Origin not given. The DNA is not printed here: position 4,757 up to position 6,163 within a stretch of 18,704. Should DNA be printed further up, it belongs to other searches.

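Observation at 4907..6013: Lipoprotein with more than 40 cysteines in three roughly 60-aa repeats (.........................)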

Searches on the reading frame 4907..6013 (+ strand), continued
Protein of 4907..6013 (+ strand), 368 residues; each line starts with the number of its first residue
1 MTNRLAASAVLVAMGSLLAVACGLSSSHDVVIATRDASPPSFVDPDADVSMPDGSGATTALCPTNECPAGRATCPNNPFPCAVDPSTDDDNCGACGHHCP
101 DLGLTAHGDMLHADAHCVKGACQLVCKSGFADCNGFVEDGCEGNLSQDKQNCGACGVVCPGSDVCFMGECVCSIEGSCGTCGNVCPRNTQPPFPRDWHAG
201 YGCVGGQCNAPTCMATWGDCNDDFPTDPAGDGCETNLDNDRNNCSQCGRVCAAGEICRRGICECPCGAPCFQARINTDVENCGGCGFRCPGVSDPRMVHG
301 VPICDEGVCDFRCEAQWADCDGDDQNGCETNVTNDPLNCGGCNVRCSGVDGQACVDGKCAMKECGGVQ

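Call 36: fold_search(model_id=the predicted structure, library=pdb)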
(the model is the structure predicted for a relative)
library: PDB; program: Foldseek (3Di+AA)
matches with E <= 10: 100; with E <= 0.001: 0
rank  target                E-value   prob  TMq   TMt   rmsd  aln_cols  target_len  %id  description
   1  9oz8_C                6.9e-03  0.20  0.13  0.08  32.6       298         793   16  Cryo-EM structure of chicken NEL dimer bound with one human NICOL. (released 2026-02-25)
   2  9oz8_B                2.1e-02  0.14  0.14  0.08  27.2       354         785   16  Cryo-EM structure of chicken NEL dimer bound with one human NICOL. (released 2026-02-25)
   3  9b3n_A                2.6e-01  0.11  0.15  0.23  32.7       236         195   14  Human Notch-1 EGFs 20-24 (released 2024-10-16)
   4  6pog_B                3.5e-01  0.06  0.13  0.18  32.5       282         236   18  Crystal structure of the NELL2 EGF1-6-Robo3 FN1 complex (released 2020-05-06)
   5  7kp7_F                7.0e-01  0.06  0.11  0.23  13.6       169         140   12  asymmetric mTNF-alpha hTNFR1 complex (released 2021-01-13)
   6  5uk5_A                7.0e-01  0.06  0.14  0.21  27.8       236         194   17  Complex of Notch1(EGF8-12) bound to Jagged1(N-EGF3) (released 2017-03-08)
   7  5mwf_B                8.4e-01  0.04  0.10  0.12  13.1       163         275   22  Human Jagged2 C2-EGF2 (released 2017-06-14)
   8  10ft_B                8.4e-01  0.03  0.12  0.16  13.4       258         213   12  Cryo-EM structure of receptor tyrosine kinase ROS1 in complex with NELL2 (released 2026-02-25)
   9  8vy2_A                9.0e-01  0.03  0.11  0.04  32.2       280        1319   15  Structure of mCELSR1 extracellular region containing CADH9-GAIN domains (released 2025-05-07)
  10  3alq_U                1.0e+00  0.06  0.11  0.20  14.8       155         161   15  Crystal structure of TNF-TNFR2 complex (released 2010-11-17)
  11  8trv_B                1.1e+00  0.03  0.08  0.10  17.3       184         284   15  Structure of the EphA2 LBDCRD bound to FabS1C_C1 (released 2024-07-17)
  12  8ezk_B                1.6e+00  0.03  0.09  0.17  16.2       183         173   13  Pfs25 in complex with transmission-reducing antibody AS01-04 (released 2023-08-16)
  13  3qo4                  1.8e+00  0.04  0.14  0.24  18.3       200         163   12  The Crystal Structure of Death Receptor 6 (released 2011-05-18)
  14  8ezl_A                1.9e+00  0.04  0.12  0.21  21.8       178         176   15  Pfs25 in complex with transmission-reducing antibody AS01-50 (released 2023-08-16)
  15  8cdd_A                2.0e+00  0.05  0.13  0.10  10.3       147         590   11  PfRH5-PfCyRPA-PfRIPR complex from Plasmodium falciparum bound to antibody Cy.003 (released 2023-10-25)
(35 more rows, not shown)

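Call 47: search_protein_representatives(protein=window:4907-6013:+)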
Query: 368 residues. Proteins with E-value up to 0.001 (for the whole library): 5418; up to 1e-10: 2283; up to 1e-30: 403. The best 150 are listed.
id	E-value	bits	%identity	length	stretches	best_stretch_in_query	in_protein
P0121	5.9e-153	526.2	42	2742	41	114-173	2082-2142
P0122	9.7e-142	489.2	44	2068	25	199-359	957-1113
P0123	1.5e-123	429.3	43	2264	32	57-160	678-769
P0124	6.1e-123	427.3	45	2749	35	73-159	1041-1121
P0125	2.0e-122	425.6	44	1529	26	198-364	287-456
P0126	2.9e-119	415.2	44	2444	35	203-365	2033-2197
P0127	8.9e-112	390.5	44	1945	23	279-364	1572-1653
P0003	3.0e-105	369.0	54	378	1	4-364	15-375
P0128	3.5e-100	352.3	42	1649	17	113-352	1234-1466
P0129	2.0e-96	339.9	42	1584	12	202-347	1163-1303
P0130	2.6e-96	339.6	44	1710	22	277-365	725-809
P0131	1.7e-94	333.6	44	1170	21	110-162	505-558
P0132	5.2e-93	328.7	42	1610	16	203-361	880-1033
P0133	2.6e-91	323.1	40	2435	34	74-173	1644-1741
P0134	2.8e-89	316.4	41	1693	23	199-364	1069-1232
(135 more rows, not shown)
